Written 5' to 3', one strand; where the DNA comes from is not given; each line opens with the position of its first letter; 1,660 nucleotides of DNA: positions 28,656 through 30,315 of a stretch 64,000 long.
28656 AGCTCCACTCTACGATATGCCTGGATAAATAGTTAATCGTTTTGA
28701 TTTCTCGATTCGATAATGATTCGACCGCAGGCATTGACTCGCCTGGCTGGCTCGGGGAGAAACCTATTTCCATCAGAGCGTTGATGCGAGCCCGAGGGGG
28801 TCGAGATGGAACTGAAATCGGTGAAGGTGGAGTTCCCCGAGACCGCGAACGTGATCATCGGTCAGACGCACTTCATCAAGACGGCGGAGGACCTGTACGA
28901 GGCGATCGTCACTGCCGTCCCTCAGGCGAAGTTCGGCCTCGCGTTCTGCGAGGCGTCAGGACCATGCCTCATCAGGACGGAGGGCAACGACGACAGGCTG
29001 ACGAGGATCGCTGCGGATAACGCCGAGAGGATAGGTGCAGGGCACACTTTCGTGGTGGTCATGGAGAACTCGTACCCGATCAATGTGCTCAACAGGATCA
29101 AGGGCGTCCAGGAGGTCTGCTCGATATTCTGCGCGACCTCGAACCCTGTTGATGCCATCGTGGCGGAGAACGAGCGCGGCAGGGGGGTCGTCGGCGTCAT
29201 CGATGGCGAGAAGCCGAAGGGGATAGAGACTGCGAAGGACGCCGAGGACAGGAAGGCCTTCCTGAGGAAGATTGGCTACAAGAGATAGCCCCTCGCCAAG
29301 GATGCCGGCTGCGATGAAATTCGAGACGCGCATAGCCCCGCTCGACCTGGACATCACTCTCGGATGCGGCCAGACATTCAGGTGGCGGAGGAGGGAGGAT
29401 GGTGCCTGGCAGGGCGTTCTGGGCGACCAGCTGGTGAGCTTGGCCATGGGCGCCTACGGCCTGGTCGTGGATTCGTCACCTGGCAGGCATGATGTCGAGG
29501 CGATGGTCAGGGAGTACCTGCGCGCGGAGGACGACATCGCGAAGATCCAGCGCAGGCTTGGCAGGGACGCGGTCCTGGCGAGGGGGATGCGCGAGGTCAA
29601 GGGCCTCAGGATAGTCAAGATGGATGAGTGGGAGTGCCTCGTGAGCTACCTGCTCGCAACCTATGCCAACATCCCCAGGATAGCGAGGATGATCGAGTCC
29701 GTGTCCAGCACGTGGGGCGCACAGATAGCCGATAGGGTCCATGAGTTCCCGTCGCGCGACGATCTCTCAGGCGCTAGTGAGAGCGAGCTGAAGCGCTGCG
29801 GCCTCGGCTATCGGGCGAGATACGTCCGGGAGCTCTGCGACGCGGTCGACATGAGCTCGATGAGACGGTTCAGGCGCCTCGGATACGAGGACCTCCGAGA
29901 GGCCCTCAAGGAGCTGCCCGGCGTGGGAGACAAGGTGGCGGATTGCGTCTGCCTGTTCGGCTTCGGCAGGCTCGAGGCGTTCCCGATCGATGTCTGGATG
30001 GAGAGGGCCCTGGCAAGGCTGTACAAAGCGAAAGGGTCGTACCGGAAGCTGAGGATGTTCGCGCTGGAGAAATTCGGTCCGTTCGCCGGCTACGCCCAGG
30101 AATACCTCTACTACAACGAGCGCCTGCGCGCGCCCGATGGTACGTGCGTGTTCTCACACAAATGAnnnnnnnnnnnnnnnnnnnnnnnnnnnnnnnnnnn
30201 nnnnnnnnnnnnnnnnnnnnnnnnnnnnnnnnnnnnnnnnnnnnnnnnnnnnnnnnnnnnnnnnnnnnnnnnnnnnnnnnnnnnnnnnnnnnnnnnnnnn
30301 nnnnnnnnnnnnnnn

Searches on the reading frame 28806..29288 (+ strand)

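Call 17: search_protein_families(library=pfam, proteins=[window:28806-29288:+], max_evalue=0.0001)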
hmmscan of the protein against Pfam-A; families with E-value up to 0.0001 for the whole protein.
window:28806-29288:+ (160 aa): 1 family
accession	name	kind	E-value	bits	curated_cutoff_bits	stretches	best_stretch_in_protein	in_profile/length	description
PF04008.19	Adenosine_kin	-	2.3e-75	252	25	1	6-159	1-154/154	Adenosine specific kinase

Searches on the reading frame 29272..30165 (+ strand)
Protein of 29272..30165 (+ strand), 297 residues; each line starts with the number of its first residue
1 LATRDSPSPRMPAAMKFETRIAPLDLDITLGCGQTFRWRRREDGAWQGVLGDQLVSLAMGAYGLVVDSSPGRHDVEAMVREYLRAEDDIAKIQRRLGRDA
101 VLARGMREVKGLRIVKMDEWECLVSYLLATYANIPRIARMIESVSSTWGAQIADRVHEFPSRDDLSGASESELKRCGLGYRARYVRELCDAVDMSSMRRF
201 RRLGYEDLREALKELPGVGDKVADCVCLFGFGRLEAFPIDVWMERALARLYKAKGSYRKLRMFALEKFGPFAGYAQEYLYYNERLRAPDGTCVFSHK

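Call 17: search_protein_families(library=pfam, proteins=[window:29272-30165:+], max_evalue=0.0001)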
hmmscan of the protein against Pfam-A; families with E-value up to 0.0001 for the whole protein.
window:29272-30165:+ (297 aa): 2 families
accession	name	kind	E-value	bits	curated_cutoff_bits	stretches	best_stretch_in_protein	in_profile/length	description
PF07934.18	OGG_N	-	4.7e-16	59.4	23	1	21-123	6-115/115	8-oxoguanine DNA glycosylase, N-terminal domain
PF00730.31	HhH-GPD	-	9.8e-09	36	26.2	1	133-266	10-103/108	HhH-GPD superfamily base excision DNA repair protein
